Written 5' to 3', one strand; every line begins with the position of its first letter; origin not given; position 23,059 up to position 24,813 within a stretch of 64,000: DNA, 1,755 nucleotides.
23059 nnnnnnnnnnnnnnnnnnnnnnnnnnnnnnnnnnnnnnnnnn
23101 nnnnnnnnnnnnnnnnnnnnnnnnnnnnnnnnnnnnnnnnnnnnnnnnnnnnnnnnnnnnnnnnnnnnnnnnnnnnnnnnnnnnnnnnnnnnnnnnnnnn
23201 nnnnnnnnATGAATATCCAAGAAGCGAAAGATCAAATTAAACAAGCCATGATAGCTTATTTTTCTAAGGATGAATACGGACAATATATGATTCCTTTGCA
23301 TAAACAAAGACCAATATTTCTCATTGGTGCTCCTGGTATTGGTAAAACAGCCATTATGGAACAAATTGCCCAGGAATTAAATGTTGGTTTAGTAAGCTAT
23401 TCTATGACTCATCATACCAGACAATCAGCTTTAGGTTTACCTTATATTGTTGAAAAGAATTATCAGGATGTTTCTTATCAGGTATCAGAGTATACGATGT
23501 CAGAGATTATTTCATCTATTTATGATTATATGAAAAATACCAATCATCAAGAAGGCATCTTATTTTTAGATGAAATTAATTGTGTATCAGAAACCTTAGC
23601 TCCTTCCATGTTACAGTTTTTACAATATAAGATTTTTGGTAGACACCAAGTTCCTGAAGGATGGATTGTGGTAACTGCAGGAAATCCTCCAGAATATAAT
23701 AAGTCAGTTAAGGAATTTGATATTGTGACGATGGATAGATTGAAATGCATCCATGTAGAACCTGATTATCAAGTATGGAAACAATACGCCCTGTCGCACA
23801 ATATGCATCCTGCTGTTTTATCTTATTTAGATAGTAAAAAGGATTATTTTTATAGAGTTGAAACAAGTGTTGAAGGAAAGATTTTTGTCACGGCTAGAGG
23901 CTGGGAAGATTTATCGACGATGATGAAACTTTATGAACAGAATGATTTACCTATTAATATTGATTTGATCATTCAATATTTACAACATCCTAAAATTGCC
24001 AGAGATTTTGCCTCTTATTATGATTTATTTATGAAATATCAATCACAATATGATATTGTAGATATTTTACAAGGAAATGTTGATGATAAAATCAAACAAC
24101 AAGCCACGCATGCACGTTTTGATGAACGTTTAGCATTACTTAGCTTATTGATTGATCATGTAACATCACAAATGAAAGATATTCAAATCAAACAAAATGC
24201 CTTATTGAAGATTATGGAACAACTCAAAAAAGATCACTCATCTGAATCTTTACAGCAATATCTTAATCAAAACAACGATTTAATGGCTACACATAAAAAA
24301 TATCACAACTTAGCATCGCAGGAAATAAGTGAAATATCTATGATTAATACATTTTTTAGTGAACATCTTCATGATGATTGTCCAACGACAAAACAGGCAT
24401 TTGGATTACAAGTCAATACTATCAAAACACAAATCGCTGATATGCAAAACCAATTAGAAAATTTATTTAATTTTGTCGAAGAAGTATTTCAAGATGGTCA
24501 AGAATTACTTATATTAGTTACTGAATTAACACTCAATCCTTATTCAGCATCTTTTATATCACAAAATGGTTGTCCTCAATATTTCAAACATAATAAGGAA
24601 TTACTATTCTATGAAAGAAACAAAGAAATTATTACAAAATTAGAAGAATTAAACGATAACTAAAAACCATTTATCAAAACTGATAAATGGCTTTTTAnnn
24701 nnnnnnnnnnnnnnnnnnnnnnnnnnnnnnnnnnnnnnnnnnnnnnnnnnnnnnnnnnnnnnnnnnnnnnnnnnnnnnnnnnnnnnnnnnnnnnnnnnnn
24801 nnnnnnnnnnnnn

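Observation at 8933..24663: Mirror-image divergon: two paralogous LRR / peptidase-like-VWA / MoxR-AAA+ modules at the ends of both arms, one arm being a molybdenum-hydroxylase operon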

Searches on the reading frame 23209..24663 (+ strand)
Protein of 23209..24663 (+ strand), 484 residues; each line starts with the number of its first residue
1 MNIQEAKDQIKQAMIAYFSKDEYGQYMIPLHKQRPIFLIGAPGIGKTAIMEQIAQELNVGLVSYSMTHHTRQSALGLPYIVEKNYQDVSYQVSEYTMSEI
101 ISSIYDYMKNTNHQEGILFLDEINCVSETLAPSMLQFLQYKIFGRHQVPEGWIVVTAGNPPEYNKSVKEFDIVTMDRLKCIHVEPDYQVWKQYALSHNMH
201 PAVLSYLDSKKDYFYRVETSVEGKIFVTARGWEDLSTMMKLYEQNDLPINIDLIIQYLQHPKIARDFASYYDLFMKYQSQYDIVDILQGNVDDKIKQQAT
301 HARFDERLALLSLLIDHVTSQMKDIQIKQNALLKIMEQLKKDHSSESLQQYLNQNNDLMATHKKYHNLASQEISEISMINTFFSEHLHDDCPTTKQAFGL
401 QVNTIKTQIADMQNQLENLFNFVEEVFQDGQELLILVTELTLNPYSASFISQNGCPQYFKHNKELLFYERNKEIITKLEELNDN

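Call 3: search_protein_families(library=pfam, proteins=[window:23209-24663:+], max_evalue=0.01)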
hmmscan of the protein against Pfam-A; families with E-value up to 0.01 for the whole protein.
window:23209-24663:+ (484 aa): 12 families
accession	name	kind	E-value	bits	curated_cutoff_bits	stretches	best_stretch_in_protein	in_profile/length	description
PF07728.20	AAA_5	-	2.3e-09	37.8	22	1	36-177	2-138/139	AAA domain (dynein-related subfamily)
PF00004.35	AAA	-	3.6e-09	37.6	21.2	1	37-129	2-72/131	ATPase family associated with various cellular activities (AAA)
PF13401.12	AAA_22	-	1.4e-06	29.1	27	1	32-138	4-104/130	AAA domain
PF20030.5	bpMoxR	-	1.9e-05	24.3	27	1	13-145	10-128/205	MoxR domain in the MoxR-vWA-beta-propeller ternary systems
PF13245.12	AAA_19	-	0.00011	22.8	25.1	1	32-139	10-115/134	AAA domain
PF13173.12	AAA_14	-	0.00011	22.6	27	1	33-128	2-76/129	AAA domain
PF20720.3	nSTAND3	-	0.00026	21.2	27.2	1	17-57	1-41/155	Novel STAND NTPase 3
PF13191.12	AAA_16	-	0.0015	19.5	32.6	1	34-60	25-51/167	AAA ATPase domain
PF05496.18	RuvB_N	-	0.0016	18.6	27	0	36-66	36-66/159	Holliday junction DNA helicase RuvB P-loop domain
PF00158.32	Sigma54_activat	-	0.0028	17.8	20.2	0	114-144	93-123/168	Sigma-54 interaction domain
PF12775.13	AAA_7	-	0.0032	17.4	25.8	0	30-82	30-83/181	P-loop containing dynein motor region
PF13238.12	AAA_18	-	0.0051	17.7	29.4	0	36-136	1-93/128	AAA domain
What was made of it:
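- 23209..24663 (+): A_R: AAA_5/MoxR-like ATPase, 484 aa. Pfam AAA_5 37.8 bits (call 3).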

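Call 5: search_protein_families(library=padloc, proteins=[window:23209-24663:+], max_evalue=0.01)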
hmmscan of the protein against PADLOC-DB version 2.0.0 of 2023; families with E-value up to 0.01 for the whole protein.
window:23209-24663:+ (484 aa): 5 families
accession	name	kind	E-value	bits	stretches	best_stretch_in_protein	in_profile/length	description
PDLC05079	PDC-S73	-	7.2e-06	23.1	1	5-56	163-214/752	-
PDLC02196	IetA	-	8.2e-06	23.5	1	6-62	97-151/374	-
PDLC04232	IetA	-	2.9e-05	21.7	1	33-62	116-145/330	-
PDLC02195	IetA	-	0.00058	17.3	1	9-63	115-167/395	-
PDLC00915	TRIP13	-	0.0018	15.8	1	6-57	37-87/302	TRIP13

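Call 6: search_protein_families(library=ncbifam, proteins=[window:23209-24663:+], max_evalue=0.01)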
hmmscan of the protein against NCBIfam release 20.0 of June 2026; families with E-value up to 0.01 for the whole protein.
window:23209-24663:+ (484 aa): 16 families
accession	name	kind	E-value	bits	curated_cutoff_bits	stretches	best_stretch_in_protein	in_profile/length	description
NF003229.0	PRK04195.1-5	equivalog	6.1e-05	21.9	280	1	7-62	22-73/413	replication factor C large subunit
TIGR00635.1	ruvB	equivalog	0.00031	19.9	299.05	1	36-73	33-70/305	Holliday junction branch migration DNA helicase RuvB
TIGR03346.1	chaperone_ClpB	equivalog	0.00066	18.1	1232.1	0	32-67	194-228/853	ATP-dependent chaperone ClpB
NF003230.0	PRK04195.1-6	equivalog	0.0008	18.2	441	0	28-62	34-68/494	replication factor C large subunit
NF058535.1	antiphage_EruA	equivalog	0.00094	17.4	1000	1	30-63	21-54/1318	NACHT domain-containing antiphage protein EruA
NF041006.2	cell_div_CdvC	equivalog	0.00096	18.2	650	1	2-61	107-162/370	cell division protein CdvC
NF033606.1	heat_AAA_ClpK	exception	0.0023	15.8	1900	1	32-77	303-346/949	heat shock survival AAA family ATPase ClpK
NF010248.0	PRK13695.1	equivalog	0.004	16.9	156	0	36-57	6-27/180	NTPase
NF033607.0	disagg_AAA_ClpG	exception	0.0051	14.7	1900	1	32-125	282-365/932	AAA family protein disaggregase ClpG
NF002988.0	PRK03731.1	equivalog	0.0052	16.5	161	0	34-64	3-33/174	shikimate kinase AroL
NF042959.1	IteA_antiphage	equivalog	0.0056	15.9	510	0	33-62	125-154/367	anti-phage ATPase IteA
NF008118.0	PRK10865.1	equivalog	0.0066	14.4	1417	0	32-81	199-246/857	ATP-dependent chaperone ClpB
NF003233.0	PRK04195.2-3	equivalog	0.0071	15.2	471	0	32-57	37-62/504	replication factor C large subunit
NF003745.1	PRK05342.1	equivalog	0.0077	15.1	359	0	30-76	107-152/418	ATP-dependent Clp protease ATP-binding subunit ClpX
TIGR03345.1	VI_ClpV1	equivalog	0.0094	14.2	884.95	0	34-64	210-239/852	type VI secretion system ATPase TssH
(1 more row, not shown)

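Call 12: find_encoding_contigs(protein=window:23209-24663:+, flank=10000, max_places=6)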
Protein window:23209-24663:+ (484 aa): no gene with exactly this product is on record in the collection.
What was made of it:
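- Tried and rejected: Exact look-up of A_R in the contig index found nothing (call 12).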

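Call 13: find_homologous_proteins(query=window:23209-24663:+, max_evalue=0.00001)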
Query window:23209-24663:+ (484 aa): 8000 proteins with E <= 0.00001 among 8000 candidates; the best 120 are listed.
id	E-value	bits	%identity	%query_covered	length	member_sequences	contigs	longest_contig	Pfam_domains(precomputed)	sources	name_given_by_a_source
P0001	0.0e+0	1086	100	100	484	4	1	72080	PF20030.6,PF00004.36,PF13401.13,PF07728.21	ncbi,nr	ncbi:MAG: MoxR family ATPase [Erysipelotrichaceae bacterium]|nr:MoxR family ATPase [Erysipelotrichac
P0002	3.6e-190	651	61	100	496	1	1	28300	PF00004.36,PF13401.13,PF07728.21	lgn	-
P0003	2.4e-187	642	60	100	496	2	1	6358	PF00004.36,PF13401.13,PF07728.21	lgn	-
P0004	1.2e-185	636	60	99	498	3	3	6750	PF20030.6,PF00004.36,PF13401.13,PF07728.21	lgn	-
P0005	3.5e-185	635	60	99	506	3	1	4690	PF20030.6,PF00004.36,PF13401.13,PF07728.21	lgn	-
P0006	6.6e-185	634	59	100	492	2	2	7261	PF00004.36,PF13401.13,PF07728.21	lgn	-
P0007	9.2e-185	633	60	99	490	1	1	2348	PF00004.36,PF13401.13,PF07728.21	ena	-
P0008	3.8e-184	631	61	100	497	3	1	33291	PF20030.6,PF00004.36,PF13401.13,PF07728.21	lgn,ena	-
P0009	8.6e-184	630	57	100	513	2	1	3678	PF20030.6,PF00004.36,PF13401.13,PF07728.21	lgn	-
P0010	1.4e-181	623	58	100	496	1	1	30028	PF20030.6,PF00004.36,PF13401.13,PF07728.21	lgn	-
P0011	2.2e-181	622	58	100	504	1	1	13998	PF00004.36,PF13401.13,PF07728.21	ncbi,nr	ncbi:MAG: AAA family ATPase [Clostridiales bacterium]|nr:AAA family ATPase [Clostridiales bacterium]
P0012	2.6e-181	622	56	99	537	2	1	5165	PF00004.36,PF13401.13,PF07728.21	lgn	-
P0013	6.0e-181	621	59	99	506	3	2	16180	PF20030.6,PF00004.36,PF13401.13,PF07728.21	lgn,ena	-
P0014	1.3e-180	620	59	100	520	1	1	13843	PF00004.36,PF13401.13,PF07728.21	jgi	jgi:hypothetical protein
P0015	6.4e-180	617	58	100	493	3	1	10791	PF00004.36,PF13401.13,PF07728.21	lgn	-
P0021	6.5e-179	614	57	99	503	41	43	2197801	PF20030.6,PF00004.36,PF13401.13,PF07728.21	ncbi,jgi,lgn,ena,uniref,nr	ncbi:ATP-binding protein [Galactobacillus timonensis]|uniref:ATP-binding protein n=1 Tax=Galactobaci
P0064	8.3e-177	607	58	100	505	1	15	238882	PF20030.6,PF00004.36,PF13401.13,PF07728.21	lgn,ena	-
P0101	3.4e-176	605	56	100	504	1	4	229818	PF20030.6,PF00004.36,PF07728.21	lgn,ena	-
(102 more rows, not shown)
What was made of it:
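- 23209..24663 (+): More than 8000 related clusters (call 13).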

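Call 14: find_encoding_contigs(protein=P0021, flank=8000, max_places=3)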
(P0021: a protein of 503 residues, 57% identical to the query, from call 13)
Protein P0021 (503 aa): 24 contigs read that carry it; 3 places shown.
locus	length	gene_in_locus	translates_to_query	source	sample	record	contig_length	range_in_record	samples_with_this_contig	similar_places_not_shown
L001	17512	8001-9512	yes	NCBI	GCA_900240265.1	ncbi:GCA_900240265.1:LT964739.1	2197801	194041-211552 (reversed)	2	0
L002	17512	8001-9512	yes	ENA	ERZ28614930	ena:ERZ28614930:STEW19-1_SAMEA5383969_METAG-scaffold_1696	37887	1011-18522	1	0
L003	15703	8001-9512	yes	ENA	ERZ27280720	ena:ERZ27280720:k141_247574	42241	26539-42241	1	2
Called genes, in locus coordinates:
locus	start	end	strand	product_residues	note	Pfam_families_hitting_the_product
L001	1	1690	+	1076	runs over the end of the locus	PF13306:LRR_5, PF13569:DUF4132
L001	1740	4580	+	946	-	PF13306:LRR_5, PF13569:DUF4132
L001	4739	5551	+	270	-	PF12762:DDE_Tnp_IS1595 (weak)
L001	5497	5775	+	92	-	-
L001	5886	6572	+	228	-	PF13569:DUF4132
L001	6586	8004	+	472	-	PF13203:DUF2201_N (weak), PF09967:DUF2201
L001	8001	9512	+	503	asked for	PF20030:bpMoxR (weak), PF13401:AAA_22 (faint), PF00004:AAA, PF07728:AAA_5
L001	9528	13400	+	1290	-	PF13306:LRR_5, PF13855:LRR_8 (faint), PF13306:LRR_5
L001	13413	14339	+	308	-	PF14253:AbiH (faint), PF13289:SIR2_2 (faint)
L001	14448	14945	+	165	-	-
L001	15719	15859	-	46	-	-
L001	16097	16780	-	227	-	PF01695:IstB_IS21, PF04851:ResIII (faint), PF00308:Bac_DnaA, PF25199:nSTAND_NTPase5 (weak), PF13401:AAA_22 (faint)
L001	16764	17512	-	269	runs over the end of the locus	PF22483:Mu-transpos_C_2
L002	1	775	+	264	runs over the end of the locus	PF12762:DDE_Tnp_IS1595 (weak)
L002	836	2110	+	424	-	PF00149:Metallophos, PF12850:Metallophos_2 (weak), PF12320:SbcD_C (weak)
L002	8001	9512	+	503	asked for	PF20030:bpMoxR (weak), PF13401:AAA_22 (faint), PF00004:AAA, PF07728:AAA_5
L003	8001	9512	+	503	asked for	PF20030:bpMoxR (weak), PF13401:AAA_22 (faint), PF00004:AAA, PF07728:AAA_5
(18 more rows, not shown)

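Call 15: find_encoding_contigs(protein=P0064, flank=8000, max_places=3)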
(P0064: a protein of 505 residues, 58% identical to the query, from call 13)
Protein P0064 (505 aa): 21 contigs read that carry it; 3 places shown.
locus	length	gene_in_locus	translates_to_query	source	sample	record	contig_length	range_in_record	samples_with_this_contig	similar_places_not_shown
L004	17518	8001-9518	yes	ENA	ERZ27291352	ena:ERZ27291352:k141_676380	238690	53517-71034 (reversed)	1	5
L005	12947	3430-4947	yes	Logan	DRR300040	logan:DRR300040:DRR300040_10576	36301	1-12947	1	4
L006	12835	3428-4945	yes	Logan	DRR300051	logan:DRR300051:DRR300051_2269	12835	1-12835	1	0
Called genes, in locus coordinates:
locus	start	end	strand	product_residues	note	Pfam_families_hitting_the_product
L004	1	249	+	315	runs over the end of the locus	PF08902:DUF1848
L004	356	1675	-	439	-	PF13173:AAA_14, PF13635:DUF4143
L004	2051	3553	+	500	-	PF13203:DUF2201_N, PF09967:DUF2201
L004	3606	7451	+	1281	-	-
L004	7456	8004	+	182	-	-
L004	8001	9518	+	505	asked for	PF20030:bpMoxR (weak), PF13401:AAA_22 (weak), PF00004:AAA, PF07728:AAA_5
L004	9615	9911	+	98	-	-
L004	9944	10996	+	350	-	PF01381:HTH_3, PF06114:Peptidase_M78 (weak), PF10463:Peptidase_U49 (weak)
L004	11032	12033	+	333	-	PF00753:Lactamase_B, PF23023:Anti-Pycsar_Apyc1 (faint), PF12706:Lactamase_B_2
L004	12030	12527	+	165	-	PF00186:DHFR_1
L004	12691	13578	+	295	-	PF00175:NAD_binding_1 (weak), PF10418:DHODB_Fe-S_bind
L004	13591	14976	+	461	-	PF14691:Fer4_20, PF02826:2-Hacid_dh_C (faint), PF01262:AlaDh_PNT_C (faint), PF01134:GIDA (faint), PF07992:Pyr_redox_2, PF13450:NAD_binding_8, PF13738:Pyr_redox_3, PF00070:Pyr_redox, +5 more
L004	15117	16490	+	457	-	PF01554:MatE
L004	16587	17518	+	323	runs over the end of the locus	PF00535:Glycos_transf_2, PF10111:Glyco_tranf_2_2, PF13641:Glyco_tranf_2_3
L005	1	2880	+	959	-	?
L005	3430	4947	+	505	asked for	PF20030:bpMoxR (weak), PF13401:AAA_22 (weak), PF00004:AAA, PF07728:AAA_5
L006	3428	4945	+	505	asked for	PF20030:bpMoxR (weak), PF13401:AAA_22 (weak), PF00004:AAA, PF07728:AAA_5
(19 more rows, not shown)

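Call 16: find_encoding_contigs(protein=P0101, flank=8000, max_places=3)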
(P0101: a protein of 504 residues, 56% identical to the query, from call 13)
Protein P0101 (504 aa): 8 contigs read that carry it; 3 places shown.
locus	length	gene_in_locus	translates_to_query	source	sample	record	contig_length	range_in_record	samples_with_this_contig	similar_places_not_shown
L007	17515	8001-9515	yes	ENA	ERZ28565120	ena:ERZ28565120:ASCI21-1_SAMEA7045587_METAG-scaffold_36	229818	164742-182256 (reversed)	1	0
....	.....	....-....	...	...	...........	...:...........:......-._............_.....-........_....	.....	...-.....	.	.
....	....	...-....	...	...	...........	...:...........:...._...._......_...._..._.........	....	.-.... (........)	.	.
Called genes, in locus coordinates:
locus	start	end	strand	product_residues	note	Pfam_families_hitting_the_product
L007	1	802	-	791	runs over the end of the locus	PF02463:SMC_N, PF13476:AAA_23 (weak), PF13514:AAA_27 (weak)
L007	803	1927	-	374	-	PF00149:Metallophos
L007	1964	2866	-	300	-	-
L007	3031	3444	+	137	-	-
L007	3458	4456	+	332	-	PF13280:WYL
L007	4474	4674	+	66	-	-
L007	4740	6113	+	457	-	PF13203:DUF2201_N, PF09967:DUF2201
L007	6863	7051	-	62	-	-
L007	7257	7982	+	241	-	PF13306:LRR_5, PF13855:LRR_8 (faint), PF13306:LRR_5 (weak)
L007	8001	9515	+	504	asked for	PF20030:bpMoxR (weak), PF00004:AAA, PF07728:AAA_5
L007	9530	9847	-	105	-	-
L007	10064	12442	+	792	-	PF13306:LRR_5, PF13569:DUF4132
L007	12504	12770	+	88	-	PF14287:DUF4368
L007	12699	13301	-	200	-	PF06114:Peptidase_M78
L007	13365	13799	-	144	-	PF13560:HTH_31 (weak), PF01381:HTH_3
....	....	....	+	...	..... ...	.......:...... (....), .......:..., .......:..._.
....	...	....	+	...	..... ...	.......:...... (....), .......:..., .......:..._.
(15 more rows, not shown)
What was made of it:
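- Some loci lie next to transposases, recombinases, SbcCD or WYL genes (calls 14, 16).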

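Call 25: find_related_loci(query=A1, collection=genome_contigs, flank=10000)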
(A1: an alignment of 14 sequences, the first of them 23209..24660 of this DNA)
Query A1 (484 aa) in genome_contigs; peptide patterns used: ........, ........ (x = any residue, [..] = any of these).
600 stretches matched a pattern (row limit reached: there are more); 521 encode a relative of the query (tblastn E <= 1e-3); the best 80 are kept; 80 distinct loci.
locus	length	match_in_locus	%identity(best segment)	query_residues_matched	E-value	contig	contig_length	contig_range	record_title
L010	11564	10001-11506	56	1-482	0e+0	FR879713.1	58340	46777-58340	Clostridium sp. CAG:138 genomic scaffold, scf130, whole genome shotgun sequence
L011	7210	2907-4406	56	1-482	0e+0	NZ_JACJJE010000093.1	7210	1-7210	Pseudoflavonifractor capillosus strain An827 An827_NODE_93_length_7210_cov_73.0025, whole genome shotgun sequence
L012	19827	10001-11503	55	1-482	0e+0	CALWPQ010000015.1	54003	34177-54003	MAG: uncultured Clostridia bacterium isolate E07__bin309 genome assembly, contig: E07__k127_4756204, whole genome shotgu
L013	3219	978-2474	56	1-481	0e+0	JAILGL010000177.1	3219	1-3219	MAG: Lachnospiraceae bacterium isolate RUI097 k141_7623827_flag=1_multi=5.0000_len=3219, whole genome shotgun sequence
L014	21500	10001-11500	54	1-482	0e+0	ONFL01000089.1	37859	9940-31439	uncultured Clostridiales bacterium isolate RUG254 genome assembly, contig: k87_35723395, whole genome shotgun sequence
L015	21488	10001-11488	55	1-484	0e+0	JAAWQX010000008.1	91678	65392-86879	MAG: Oscillospiraceae bacterium isolate ABMPRH_187_1 SL341403_scaffold_515, whole genome shotgun sequence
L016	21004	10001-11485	57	1-475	0e+0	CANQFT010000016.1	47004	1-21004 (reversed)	MAG: uncultured Oscillospiraceae bacterium isolate Lapin-003-2__bin1 genome assembly, contig: Lapin-003-2__NODE_723_leng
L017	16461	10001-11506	53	1-482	0e+0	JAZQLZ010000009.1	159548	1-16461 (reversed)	MAG: Acutalibacteraceae bacterium isolate T1900044607_TS20190073.MAGScoT_cleanbin_000036 SGB_763_k141_1365645, whole gen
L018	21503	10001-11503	57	1-481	0e+0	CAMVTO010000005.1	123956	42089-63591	MAG TPA_asm: uncultured Clostridia bacterium isolate SRR8387717_bin.66_metaWRAP_v1.3_MAG genome assembly, contig: ERZ142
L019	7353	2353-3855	55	1-481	0e+0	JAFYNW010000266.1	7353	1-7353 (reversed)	MAG: Clostridia bacterium isolate RGIG7261 Water_buffalos_Cecum-4__c483529, whole genome shotgun sequence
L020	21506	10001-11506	54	1-481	0e+0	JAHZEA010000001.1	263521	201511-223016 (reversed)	MAG: Lachnospiraceae bacterium isolate HRGM_Genome_2630 HRGM_Genome_2630_1, whole genome shotgun sequence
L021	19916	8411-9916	56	1-482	0e+0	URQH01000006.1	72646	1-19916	uncultured Clostridiales bacterium isolate UMGS1241 genome assembly, contig: NODE_557_length_72646_cov_47.130443, whole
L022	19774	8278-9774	56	1-479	0e+0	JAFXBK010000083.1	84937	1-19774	MAG: Oscillospiraceae bacterium isolate RGIG6262 Sheep_Rectum-3__c1146252, whole genome shotgun sequence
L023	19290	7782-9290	55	1-482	0e+0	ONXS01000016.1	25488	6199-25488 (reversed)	uncultured Clostridiales bacterium isolate RUG735 genome assembly, contig: scaffold_924, whole genome shotgun sequence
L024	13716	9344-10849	56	1-482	0e+0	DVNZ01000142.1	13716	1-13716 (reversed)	MAG TPA_asm: Candidatus Aphodomorpha intestinavium isolate ChiGjej2B2-16831 ChiGjej2B2M5__C455126_L13716_SRR6323342, who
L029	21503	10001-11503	54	1-481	0e+0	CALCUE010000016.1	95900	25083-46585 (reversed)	MAG TPA_asm: uncultured Clostridia bacterium isolate SRR6425796_bin.6_CONCOCT_v1.1_MAG genome assembly, contig: ERZ17675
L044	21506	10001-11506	54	1-482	1e-177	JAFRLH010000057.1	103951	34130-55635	MAG: Lachnospiraceae bacterium isolate RGIG2573 Goat_Jejunum.Co__c590381, whole genome shotgun sequence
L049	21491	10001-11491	52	1-482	7e-176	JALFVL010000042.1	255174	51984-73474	MAG: Clostridiales bacterium isolate SUG1048 k141_231075, whole genome shotgun sequence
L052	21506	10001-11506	52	1-482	6e-174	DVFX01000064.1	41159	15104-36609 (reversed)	MAG TPA_asm: Candidatus Scatomorpha gallistercoris isolate ChiHjej12B11-5383 ChiHjej12B11M5__C203764_L41159_SRR6323174,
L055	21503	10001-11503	50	1-482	5e-172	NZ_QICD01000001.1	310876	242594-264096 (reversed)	Paraeggerthella hongkongensis strain DSM 16106 DSM16106T_contig_001, whole genome shotgun sequence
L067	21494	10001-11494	51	1-482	1e-168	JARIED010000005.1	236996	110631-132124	MAG: Slackia sp. isolate cluster2_bin.78 k127_1247129, whole genome shotgun sequence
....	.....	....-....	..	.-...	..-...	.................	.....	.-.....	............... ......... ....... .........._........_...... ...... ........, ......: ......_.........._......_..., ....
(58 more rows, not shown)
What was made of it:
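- The unit is widespread: more than 8000 AAA clusters (call 13) and more than 521 species genomes (call 25). The motor is conserved at 50-60% identity across phyla, which is unusual for defence genes (calls 13, 25).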

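Call 34: search_solved_structures(query=window:23209-24660:+, max_evalue=0.01)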
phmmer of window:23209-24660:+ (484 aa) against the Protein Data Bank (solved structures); distinct sequences matched with E-value up to 0.01: 0.

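Call 41: predict_structure(alignment_id=A1)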
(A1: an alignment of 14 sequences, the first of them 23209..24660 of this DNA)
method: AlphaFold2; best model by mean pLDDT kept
length: 484 residues; sequences in the alignment: 14
mean_pLDDT: 74.2   pTM: 0.58
mean pLDDT of the five models: 74.2, 67.0, 66.4, 62.8, 62.2
residues with pLDDT >= 90: 114; 70-90: 194; 50-70: 108; < 50: 68
segments of 3 or more residues with pLDDT < 50: 68-81, 91-96, 124-146, 162-168, 175-184, 468-470
pLDDT, mean of each block of 10 residues (from residue 1): 64 69 60 62 70 84 63 36 53 49 75 80 47 44 53 67 49 46 59 83 91 72 62 85 88 85 93 90 92 92 89 93 92 88 77 87 69 87 83 84 94 95 88 89 88 86 60 64 51
secondary structure, 60 per line:
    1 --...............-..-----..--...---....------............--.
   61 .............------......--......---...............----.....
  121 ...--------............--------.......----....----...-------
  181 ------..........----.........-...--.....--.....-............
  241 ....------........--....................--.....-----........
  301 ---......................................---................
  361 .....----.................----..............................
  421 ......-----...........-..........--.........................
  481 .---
elements in order: H3-17 E36-39 H46-57 E60-65 H66-73 E80-85 E88-93 H97-111 E116-123 H132-143 E152-158 H163-166 E171-173 H187-196 H201-209 E216-220 E223-227 H229-244 H251-258 H261-280 H283-287 H293-300 H304-341 H345-365 H370-386 H391-426 H432-442 H444-453 H456-481

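Call 43: search_solved_structures(query=A1, max_evalue=0.1)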
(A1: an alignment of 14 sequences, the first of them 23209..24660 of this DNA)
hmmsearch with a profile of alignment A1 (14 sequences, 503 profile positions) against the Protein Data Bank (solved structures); distinct sequences matched with E-value up to 0.1: 62 (the best 60 are shown).
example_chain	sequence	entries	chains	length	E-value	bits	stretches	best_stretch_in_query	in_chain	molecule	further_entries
7w42_A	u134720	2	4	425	0.0028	19.9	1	7-117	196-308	Uncharacterized ATPase YjoB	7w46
9lgo_F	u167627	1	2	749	0.005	19.1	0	34-65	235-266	ATPase family gene 2 protein homolog B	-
8rhn_O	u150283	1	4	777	0.0055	18.9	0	34-65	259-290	ATPase family gene 2 protein homolog B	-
5vc7_A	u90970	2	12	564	0.018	17.2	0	30-63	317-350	VCP-like ATPase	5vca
1ixr_C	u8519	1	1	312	0.027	16.7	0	36-61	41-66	RuvB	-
1ixs_B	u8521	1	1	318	0.028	16.6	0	36-61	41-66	RuvB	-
8efv_D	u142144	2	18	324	0.03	16.5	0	36-61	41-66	Holliday junction ATP-dependent DNA helicase RuvB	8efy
1hqc_A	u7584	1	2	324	0.03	16.5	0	36-61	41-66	RUVB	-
6uqe_A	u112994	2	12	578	0.032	16.4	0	37-69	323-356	ATP-dependent Clp protease ATP-binding subunit ClpA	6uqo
7wub_C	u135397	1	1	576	0.034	16.3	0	28-57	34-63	Transitional endoplasmic reticulum ATPase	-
7wub_D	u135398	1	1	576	0.036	16.2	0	28-57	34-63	Transitional endoplasmic reticulum ATPase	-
5g4g_A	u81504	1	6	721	0.039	16.1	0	30-63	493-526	VCP-LIKE ATPASE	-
5g4f_A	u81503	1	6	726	0.039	16.1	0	30-63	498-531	VCP-LIKE ATPASE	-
4zpx_A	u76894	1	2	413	0.04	16.1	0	114-163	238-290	ATP-dependent protease Lon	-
6mck_A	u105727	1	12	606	0.041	16.1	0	28-57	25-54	Transitional endoplasmic reticulum ATPase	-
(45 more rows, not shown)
